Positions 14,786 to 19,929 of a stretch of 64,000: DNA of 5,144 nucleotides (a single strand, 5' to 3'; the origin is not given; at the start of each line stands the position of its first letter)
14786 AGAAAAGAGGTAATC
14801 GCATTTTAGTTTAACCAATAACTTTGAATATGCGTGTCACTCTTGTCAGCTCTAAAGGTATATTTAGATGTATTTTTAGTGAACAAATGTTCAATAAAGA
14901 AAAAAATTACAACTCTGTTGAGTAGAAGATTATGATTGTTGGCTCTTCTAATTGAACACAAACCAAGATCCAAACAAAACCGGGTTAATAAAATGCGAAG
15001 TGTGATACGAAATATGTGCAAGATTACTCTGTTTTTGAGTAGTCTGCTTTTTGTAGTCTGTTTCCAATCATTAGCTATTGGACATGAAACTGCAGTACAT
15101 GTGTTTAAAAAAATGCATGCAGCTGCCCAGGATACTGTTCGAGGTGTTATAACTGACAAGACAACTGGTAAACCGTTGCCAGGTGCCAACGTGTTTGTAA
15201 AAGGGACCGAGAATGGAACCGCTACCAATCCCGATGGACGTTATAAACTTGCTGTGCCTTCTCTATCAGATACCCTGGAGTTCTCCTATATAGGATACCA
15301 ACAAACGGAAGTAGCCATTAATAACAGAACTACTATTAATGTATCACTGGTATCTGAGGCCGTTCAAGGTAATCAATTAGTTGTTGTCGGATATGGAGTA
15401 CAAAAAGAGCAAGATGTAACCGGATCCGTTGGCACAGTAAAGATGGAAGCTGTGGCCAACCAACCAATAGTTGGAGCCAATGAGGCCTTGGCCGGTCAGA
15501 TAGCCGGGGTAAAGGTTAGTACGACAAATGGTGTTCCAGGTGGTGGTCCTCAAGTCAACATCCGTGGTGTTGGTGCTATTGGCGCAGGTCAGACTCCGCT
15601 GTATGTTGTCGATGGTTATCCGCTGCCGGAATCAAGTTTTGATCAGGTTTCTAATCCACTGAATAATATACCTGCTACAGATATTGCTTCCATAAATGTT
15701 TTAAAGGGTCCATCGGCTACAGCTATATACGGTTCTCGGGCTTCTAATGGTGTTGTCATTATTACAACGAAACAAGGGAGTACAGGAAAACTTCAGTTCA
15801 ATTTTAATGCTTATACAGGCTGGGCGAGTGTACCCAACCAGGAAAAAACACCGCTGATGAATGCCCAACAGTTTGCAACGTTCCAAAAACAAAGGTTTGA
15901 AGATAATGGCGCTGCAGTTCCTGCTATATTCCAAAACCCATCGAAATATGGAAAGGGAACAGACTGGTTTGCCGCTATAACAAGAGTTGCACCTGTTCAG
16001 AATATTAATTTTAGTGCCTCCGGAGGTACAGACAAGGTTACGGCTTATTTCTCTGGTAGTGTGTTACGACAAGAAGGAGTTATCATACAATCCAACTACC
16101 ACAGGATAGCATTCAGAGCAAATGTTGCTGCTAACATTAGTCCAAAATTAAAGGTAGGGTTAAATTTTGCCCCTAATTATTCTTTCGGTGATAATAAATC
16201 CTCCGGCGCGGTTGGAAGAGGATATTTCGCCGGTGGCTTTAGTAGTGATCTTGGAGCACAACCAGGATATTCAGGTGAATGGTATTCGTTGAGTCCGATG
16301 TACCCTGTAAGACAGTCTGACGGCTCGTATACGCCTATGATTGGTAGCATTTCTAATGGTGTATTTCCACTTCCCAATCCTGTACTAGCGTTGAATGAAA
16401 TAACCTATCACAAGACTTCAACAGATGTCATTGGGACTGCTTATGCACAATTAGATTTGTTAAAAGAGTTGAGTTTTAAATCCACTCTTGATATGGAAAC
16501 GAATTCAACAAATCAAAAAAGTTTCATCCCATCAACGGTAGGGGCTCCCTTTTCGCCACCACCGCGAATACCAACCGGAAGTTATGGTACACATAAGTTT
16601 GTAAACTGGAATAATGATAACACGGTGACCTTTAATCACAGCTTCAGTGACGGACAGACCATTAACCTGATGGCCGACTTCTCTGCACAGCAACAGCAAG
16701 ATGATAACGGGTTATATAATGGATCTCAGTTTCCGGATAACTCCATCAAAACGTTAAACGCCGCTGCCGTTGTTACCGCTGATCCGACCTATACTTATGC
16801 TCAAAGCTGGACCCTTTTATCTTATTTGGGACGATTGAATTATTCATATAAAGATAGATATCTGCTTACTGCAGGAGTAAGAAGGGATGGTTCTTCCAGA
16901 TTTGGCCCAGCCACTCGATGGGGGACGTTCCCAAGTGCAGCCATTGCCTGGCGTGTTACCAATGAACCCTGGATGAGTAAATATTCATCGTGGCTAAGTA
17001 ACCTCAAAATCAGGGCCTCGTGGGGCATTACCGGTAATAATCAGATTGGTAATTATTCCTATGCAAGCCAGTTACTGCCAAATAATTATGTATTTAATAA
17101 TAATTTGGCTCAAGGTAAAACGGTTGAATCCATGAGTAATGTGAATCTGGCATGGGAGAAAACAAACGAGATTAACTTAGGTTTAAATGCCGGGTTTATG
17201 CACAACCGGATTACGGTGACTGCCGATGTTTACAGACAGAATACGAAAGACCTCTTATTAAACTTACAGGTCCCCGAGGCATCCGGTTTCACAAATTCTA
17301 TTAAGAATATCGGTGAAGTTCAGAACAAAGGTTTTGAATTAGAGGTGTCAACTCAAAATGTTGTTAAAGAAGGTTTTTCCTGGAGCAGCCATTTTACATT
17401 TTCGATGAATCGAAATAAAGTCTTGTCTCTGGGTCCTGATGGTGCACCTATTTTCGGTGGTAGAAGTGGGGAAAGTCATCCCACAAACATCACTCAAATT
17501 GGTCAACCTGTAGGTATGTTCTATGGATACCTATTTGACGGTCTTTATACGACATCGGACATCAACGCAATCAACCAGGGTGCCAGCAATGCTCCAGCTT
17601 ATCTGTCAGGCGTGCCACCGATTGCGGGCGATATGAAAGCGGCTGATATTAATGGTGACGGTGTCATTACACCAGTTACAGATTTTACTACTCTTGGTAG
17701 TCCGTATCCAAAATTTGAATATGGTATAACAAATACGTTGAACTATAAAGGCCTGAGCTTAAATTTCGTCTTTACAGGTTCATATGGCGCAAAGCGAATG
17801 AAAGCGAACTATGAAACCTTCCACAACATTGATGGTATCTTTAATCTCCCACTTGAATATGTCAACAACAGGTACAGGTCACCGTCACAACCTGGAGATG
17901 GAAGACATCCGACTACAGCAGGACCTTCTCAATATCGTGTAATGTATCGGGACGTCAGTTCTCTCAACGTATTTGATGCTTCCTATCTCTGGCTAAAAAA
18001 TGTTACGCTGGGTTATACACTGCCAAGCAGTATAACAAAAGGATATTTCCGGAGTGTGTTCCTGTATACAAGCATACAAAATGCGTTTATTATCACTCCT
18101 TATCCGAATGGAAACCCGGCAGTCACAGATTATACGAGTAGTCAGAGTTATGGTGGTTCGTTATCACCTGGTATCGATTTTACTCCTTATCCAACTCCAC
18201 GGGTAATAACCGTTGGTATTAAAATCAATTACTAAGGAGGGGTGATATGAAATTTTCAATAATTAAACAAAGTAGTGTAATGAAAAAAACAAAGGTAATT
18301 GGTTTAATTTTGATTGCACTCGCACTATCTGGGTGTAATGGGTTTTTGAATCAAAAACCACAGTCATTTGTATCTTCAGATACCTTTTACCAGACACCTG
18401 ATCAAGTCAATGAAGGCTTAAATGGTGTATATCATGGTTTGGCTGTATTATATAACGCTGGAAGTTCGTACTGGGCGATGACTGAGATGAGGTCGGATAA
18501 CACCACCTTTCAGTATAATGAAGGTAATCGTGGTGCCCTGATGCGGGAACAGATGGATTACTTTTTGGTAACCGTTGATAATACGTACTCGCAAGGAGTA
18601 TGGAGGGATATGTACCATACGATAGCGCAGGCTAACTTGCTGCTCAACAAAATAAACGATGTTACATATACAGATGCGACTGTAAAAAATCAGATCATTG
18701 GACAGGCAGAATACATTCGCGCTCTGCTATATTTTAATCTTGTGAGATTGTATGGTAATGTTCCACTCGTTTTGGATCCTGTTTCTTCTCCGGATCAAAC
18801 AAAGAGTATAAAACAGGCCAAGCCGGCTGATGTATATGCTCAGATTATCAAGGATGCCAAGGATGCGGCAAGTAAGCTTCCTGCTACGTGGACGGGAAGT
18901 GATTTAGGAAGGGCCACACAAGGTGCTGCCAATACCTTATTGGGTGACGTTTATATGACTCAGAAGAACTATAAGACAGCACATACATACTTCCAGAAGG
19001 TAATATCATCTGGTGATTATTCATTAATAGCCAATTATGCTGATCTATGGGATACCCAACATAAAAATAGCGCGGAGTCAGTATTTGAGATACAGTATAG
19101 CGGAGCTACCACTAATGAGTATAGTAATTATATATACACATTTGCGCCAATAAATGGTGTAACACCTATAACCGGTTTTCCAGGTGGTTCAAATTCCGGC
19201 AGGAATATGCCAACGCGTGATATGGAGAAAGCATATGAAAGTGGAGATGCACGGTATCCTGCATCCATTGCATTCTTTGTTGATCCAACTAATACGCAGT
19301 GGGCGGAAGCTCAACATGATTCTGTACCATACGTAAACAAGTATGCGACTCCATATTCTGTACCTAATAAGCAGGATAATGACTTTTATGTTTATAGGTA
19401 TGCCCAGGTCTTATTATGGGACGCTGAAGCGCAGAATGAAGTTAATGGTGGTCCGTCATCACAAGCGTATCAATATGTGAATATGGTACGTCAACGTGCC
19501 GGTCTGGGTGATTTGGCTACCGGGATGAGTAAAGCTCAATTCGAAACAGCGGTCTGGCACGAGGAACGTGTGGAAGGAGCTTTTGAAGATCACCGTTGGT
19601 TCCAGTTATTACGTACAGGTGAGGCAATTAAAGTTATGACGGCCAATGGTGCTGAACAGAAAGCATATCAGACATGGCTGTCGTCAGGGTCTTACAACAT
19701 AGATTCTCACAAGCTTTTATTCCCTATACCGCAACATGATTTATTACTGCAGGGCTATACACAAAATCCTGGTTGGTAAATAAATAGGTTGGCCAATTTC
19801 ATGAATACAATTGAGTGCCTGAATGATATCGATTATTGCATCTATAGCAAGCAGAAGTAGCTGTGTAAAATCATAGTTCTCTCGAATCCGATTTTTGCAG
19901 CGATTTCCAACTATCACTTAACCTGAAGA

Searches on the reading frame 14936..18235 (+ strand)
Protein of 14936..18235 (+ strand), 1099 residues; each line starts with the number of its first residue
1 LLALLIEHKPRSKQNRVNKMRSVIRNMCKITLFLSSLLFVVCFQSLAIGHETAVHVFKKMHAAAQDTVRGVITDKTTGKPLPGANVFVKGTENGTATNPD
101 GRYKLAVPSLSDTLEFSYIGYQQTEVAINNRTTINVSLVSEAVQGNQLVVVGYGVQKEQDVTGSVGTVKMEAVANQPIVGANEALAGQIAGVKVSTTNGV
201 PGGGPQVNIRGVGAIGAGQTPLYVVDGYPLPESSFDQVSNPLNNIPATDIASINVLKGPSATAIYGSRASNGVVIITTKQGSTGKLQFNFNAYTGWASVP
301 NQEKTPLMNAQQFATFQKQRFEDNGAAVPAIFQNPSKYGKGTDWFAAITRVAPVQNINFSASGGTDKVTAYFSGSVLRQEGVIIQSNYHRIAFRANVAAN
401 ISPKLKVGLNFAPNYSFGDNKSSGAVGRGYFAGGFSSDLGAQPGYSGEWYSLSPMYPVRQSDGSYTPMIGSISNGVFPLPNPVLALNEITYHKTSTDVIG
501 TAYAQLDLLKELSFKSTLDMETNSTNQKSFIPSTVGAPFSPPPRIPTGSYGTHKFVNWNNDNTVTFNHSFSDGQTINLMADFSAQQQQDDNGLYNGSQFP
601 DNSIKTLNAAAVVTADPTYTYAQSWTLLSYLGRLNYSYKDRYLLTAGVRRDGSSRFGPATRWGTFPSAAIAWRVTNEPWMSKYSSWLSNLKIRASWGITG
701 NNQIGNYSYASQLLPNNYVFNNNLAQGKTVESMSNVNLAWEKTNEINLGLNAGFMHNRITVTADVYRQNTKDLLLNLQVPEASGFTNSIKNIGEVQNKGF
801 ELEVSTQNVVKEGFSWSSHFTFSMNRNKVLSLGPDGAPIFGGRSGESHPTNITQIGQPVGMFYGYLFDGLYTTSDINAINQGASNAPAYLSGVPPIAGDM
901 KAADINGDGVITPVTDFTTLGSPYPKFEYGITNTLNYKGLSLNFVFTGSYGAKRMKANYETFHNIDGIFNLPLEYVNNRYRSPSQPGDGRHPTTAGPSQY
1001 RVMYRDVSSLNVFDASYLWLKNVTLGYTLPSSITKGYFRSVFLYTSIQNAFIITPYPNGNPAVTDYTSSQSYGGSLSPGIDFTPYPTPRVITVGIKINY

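Call 11: search_protein_families(library=pfam, proteins=[window:14936-18235:+], max_evalue=0.00001)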
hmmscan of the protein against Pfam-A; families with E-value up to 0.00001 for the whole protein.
window:14936-18235:+ (1099 aa): 4 families
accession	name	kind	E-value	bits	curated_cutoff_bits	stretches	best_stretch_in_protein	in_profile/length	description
PF00593.30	TonB_dep_Rec_b-barrel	-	9.6e-22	78.9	27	1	500-828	59-353/436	TonB dependent receptor-like, beta-barrel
PF13715.12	CarbopepD_reg_2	-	6.1e-21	74.7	32.2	1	68-150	1-88/88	CarboxypepD_reg-like domain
PF07715.20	Plug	-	6.8e-19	68.8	23.9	1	158-273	2-107/107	TonB-dependent Receptor Plug Domain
PF13620.12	CarboxypepD_reg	-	2.6e-13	50.6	32.3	1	67-138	1-81/82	Carboxypeptidase regulatory-like domain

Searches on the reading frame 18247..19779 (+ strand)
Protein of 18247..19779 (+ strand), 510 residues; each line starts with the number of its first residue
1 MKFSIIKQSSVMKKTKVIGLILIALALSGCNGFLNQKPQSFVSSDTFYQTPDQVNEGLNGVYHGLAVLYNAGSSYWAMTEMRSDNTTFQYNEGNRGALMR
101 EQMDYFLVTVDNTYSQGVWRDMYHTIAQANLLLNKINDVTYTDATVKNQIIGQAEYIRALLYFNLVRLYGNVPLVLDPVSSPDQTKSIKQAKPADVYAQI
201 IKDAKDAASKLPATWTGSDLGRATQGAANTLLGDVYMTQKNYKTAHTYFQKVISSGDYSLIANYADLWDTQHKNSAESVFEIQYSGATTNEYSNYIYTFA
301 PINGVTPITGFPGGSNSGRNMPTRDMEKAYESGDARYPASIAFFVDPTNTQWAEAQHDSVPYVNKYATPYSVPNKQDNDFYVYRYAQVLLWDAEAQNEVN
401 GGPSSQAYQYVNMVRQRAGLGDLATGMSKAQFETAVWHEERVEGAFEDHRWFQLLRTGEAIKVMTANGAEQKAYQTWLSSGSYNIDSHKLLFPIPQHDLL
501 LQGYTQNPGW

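Call 11: search_protein_families(library=pfam, proteins=[window:18247-19779:+], max_evalue=0.00001)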
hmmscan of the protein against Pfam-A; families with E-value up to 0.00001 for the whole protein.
window:18247-19779:+ (510 aa): 2 families
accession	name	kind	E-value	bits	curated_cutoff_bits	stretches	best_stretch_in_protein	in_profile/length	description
PF07980.17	SusD_RagB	-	3.1e-30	106.3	23.1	1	309-510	32-297/297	SusD family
PF14322.12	SusD-like_3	-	7.4e-26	92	27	1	33-236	2-190/191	Starch-binding associating with outer membrane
